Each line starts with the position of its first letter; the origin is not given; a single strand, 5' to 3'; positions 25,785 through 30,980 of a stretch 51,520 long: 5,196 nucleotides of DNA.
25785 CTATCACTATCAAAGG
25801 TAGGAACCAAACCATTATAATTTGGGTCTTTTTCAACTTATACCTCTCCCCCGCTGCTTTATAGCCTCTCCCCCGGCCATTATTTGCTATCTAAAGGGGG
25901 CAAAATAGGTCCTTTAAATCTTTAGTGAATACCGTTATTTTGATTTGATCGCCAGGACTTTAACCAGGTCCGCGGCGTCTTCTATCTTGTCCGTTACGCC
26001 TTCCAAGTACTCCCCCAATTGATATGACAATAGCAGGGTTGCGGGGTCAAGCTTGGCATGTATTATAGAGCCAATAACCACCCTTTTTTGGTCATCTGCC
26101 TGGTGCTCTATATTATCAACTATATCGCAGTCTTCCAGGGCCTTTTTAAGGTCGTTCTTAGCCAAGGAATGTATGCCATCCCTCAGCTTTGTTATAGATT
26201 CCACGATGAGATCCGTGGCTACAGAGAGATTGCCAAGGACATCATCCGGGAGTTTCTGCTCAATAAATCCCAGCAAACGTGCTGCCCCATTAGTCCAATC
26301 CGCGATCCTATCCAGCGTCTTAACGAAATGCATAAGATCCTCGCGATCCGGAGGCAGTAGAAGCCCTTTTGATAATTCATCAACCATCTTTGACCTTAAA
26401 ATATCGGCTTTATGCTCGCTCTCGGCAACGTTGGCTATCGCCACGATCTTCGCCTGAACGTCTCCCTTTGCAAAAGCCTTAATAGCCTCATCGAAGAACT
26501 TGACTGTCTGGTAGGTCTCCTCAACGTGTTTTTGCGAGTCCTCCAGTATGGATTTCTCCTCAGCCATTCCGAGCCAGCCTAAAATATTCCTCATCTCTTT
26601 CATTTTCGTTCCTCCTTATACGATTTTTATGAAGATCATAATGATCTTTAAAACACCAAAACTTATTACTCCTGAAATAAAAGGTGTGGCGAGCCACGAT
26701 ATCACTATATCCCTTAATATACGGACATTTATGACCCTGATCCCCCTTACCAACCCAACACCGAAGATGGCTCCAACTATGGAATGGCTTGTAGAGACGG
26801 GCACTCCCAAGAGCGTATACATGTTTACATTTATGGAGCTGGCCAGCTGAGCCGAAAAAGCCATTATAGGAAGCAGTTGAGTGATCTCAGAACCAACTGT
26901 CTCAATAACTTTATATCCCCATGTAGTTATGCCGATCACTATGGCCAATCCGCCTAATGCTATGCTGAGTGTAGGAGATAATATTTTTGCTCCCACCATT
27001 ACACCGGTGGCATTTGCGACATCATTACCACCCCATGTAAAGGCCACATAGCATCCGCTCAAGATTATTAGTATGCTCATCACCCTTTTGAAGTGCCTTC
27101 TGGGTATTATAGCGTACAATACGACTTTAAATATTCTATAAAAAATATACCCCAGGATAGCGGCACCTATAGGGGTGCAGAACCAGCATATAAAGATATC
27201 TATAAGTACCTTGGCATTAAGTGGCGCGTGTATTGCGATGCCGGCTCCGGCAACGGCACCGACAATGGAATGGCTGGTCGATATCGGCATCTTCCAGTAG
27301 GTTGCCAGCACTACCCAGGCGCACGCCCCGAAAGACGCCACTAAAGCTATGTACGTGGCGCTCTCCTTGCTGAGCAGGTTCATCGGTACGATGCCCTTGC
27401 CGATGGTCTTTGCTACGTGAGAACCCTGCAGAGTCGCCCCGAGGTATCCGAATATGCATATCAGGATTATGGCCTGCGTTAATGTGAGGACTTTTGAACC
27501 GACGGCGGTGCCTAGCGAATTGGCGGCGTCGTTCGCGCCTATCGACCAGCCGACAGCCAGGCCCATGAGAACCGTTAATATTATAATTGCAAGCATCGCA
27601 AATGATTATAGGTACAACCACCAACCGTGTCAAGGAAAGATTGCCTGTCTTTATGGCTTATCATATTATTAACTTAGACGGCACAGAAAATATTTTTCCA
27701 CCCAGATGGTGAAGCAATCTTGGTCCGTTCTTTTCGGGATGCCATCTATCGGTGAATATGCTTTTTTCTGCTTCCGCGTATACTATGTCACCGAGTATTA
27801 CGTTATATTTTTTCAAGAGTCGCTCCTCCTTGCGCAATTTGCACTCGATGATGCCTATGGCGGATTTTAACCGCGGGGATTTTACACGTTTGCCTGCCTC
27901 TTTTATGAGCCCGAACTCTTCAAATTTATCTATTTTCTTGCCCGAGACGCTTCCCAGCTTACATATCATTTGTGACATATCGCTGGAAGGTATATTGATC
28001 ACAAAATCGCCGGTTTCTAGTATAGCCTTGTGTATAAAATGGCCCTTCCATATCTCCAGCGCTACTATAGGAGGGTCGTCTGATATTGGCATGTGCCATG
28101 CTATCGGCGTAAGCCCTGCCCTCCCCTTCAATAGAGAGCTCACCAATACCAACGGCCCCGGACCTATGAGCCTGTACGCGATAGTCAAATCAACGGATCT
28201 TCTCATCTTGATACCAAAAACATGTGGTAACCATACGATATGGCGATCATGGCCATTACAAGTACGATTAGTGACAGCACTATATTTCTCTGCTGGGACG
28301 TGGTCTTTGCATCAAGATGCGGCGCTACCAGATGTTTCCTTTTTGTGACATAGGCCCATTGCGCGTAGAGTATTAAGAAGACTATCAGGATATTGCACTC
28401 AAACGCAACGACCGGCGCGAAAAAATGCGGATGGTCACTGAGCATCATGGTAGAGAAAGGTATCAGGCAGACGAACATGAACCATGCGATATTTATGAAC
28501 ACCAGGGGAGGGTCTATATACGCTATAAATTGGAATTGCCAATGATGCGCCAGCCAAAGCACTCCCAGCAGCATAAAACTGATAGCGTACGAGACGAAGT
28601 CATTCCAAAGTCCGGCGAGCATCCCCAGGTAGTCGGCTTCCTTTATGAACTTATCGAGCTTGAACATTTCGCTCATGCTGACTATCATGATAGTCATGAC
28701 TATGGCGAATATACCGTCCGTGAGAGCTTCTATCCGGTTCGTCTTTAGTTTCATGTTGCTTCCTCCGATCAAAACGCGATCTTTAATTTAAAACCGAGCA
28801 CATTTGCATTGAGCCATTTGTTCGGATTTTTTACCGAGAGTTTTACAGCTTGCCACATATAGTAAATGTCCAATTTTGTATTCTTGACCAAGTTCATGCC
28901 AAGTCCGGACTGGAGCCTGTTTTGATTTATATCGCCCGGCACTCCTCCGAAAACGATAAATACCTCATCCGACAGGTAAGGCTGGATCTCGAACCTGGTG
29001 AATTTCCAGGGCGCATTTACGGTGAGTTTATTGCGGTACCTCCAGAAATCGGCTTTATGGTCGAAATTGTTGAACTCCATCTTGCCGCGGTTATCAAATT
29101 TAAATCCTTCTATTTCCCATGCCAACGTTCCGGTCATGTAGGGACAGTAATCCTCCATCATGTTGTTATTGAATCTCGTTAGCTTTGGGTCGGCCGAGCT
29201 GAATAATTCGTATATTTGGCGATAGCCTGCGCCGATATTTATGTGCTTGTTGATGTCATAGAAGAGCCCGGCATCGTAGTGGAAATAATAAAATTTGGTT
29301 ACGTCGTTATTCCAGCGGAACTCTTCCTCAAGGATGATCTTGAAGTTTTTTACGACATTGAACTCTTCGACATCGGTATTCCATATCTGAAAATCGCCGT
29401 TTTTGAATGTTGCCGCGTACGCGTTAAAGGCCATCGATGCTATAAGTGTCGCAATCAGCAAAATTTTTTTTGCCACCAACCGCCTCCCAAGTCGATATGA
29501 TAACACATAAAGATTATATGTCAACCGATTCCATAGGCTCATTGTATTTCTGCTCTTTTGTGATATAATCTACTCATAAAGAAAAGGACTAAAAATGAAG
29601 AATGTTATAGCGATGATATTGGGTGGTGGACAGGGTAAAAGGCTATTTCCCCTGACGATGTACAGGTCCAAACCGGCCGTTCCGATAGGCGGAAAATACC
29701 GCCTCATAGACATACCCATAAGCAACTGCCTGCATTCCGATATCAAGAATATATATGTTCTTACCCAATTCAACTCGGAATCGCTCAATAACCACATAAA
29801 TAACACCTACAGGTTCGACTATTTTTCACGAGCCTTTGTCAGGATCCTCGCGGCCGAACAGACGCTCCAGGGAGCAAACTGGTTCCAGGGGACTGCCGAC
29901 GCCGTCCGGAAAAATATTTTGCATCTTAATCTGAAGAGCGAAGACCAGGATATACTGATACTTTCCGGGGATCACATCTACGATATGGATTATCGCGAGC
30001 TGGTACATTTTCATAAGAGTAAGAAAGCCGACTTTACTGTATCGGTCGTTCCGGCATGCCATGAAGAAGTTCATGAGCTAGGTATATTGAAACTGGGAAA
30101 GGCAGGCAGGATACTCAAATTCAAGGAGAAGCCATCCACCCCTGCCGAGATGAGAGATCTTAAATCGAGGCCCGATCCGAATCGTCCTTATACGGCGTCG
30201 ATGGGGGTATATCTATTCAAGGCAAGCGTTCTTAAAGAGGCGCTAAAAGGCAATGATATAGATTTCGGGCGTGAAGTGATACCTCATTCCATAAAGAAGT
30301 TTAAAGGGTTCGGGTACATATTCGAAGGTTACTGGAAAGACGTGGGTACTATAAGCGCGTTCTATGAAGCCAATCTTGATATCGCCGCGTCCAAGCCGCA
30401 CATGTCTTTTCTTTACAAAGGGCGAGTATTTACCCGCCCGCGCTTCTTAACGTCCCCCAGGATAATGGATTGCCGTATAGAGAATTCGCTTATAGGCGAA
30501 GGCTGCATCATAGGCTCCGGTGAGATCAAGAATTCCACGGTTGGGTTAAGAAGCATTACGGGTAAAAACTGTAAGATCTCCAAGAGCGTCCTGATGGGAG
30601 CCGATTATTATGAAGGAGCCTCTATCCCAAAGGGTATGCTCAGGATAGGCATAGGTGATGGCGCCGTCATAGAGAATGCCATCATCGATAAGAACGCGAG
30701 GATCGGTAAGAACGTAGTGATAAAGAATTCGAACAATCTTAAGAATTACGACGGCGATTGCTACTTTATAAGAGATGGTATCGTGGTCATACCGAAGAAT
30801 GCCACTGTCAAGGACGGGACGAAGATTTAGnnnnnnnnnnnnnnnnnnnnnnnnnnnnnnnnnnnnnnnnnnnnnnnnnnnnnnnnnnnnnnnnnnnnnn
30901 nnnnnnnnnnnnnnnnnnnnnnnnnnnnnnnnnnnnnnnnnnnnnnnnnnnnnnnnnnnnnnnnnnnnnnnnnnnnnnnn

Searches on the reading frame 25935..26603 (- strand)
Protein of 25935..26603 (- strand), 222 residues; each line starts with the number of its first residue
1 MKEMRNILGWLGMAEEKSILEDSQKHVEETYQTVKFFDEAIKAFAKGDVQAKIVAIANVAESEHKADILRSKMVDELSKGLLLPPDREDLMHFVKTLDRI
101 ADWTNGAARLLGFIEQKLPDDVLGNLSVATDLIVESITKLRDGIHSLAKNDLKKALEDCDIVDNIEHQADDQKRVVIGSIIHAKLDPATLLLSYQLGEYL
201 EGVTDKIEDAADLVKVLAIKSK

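Call 11: search_protein_families(library=pfam, proteins=[window:25935-26603:-], max_evalue=0.00001)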
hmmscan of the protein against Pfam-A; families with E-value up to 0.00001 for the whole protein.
window:25935-26603:- (222 aa): 1 family
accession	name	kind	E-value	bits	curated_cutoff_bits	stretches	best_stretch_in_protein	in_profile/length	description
PF01865.21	PhoU_div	-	4.4e-28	98.5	24.4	1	17-219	7-213/214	Protein of unknown function DUF47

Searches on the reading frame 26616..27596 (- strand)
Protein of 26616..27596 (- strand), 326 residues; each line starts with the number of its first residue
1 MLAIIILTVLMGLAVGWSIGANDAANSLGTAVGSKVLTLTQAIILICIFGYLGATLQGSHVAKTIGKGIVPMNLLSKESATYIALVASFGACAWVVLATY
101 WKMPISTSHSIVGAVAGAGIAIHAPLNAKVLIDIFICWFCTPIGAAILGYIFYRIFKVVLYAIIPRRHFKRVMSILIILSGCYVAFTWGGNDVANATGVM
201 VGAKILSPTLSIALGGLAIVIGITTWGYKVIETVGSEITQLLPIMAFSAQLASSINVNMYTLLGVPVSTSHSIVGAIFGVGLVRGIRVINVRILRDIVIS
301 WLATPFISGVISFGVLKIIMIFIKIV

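Call 6: search_protein_families(library=pfam, proteins=[window:26616-27596:-], max_evalue=0.00001)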
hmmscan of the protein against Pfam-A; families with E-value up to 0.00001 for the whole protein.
window:26616-27596:- (326 aa): 1 family
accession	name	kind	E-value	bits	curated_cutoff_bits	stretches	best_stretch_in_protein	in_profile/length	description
PF01384.25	PHO4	-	6.5e-80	269.2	33.7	1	19-312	1-350/350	Phosphate transporter family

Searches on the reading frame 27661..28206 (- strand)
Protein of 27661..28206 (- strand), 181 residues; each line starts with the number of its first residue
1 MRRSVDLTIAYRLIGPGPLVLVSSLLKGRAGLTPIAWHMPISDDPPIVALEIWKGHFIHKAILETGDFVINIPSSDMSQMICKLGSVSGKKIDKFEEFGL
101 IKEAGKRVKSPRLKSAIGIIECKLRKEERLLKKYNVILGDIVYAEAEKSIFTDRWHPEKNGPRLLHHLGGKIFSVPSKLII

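Call 6: search_protein_families(library=pfam, proteins=[window:27661-28206:-], max_evalue=0.00001)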
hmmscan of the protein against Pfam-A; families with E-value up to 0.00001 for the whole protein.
window:27661-28206:- (181 aa): 1 family
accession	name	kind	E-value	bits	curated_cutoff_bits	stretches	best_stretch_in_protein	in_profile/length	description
PF01613.24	Flavin_Reduct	-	1.2e-20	74.6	27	1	16-148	5-135/153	Flavin reductase like domain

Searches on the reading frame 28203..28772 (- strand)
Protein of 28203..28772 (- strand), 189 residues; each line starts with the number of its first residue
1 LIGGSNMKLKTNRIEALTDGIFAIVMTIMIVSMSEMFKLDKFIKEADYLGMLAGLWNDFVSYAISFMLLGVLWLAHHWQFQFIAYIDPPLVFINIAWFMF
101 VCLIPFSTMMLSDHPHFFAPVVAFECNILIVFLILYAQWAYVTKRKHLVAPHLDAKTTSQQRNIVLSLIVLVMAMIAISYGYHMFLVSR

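Call 6: search_protein_families(library=pfam, proteins=[window:28203-28772:-], max_evalue=0.00001)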
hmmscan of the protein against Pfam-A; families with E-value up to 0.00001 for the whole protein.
window:28203-28772:- (189 aa): 1 family
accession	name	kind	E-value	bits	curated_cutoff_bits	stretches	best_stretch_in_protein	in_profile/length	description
PF06736.16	TMEM175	-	4.9e-23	81.9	25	1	13-105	1-88/88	Endosomal/lysosomal potassium channel TMEM175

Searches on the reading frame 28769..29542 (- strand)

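Call 6: search_protein_families(library=pfam, proteins=[window:28769-29542:-], max_evalue=0.00001)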
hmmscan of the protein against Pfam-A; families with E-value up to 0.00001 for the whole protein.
window:28769-29542:- (257 aa): 1 family
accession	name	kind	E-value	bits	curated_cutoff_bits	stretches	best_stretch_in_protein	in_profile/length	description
PF10677.15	DUF2490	-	3.6e-27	95.7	29.8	1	51-236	1-180/186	Protein of unknown function (DUF2490)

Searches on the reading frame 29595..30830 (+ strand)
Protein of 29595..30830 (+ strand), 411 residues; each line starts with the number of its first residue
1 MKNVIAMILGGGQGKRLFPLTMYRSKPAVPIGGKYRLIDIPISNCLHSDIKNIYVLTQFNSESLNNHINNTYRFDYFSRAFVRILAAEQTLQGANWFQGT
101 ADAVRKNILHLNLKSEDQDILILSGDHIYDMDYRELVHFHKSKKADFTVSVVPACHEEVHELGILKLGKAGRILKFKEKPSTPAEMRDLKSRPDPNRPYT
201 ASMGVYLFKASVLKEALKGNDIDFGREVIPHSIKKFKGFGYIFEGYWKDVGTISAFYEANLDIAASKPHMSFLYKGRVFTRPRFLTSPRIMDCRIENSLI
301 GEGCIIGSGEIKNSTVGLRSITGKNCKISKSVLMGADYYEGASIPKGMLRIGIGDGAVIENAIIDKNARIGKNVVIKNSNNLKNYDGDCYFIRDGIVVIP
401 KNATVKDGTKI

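Call 6: search_protein_families(library=pfam, proteins=[window:29595-30830:+], max_evalue=0.00001)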
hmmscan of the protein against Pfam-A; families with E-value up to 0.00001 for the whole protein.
window:29595-30830:+ (411 aa): 4 families
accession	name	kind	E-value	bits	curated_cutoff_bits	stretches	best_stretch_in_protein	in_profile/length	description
PF00483.29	NTP_transferase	-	3.4e-60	204.1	21.2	1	6-264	2-243/245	Nucleotidyl transferase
PF25247.1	LbH_GLGC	-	1e-40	139.3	27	1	283-409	1-134/135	GLGC left-handed parallel beta-helix domain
PF24894.1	Hexapep_GlmU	-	1.9e-08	34.8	23.3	1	291-398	12-103/104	GlmU-like, C-terminal hexapeptide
PF25084.1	LbH_EIF2B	-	4.8e-08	33.4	54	0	292-334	33-76/105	EIF2B subunit epsilon LbH domain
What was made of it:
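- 29595..30830 (+): Context only: glgC (ADP-glucose pyrophosphorylase), convergent, 3.6 kb away. Pfam NTP_transferase + LbH_GLGC (call 6).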
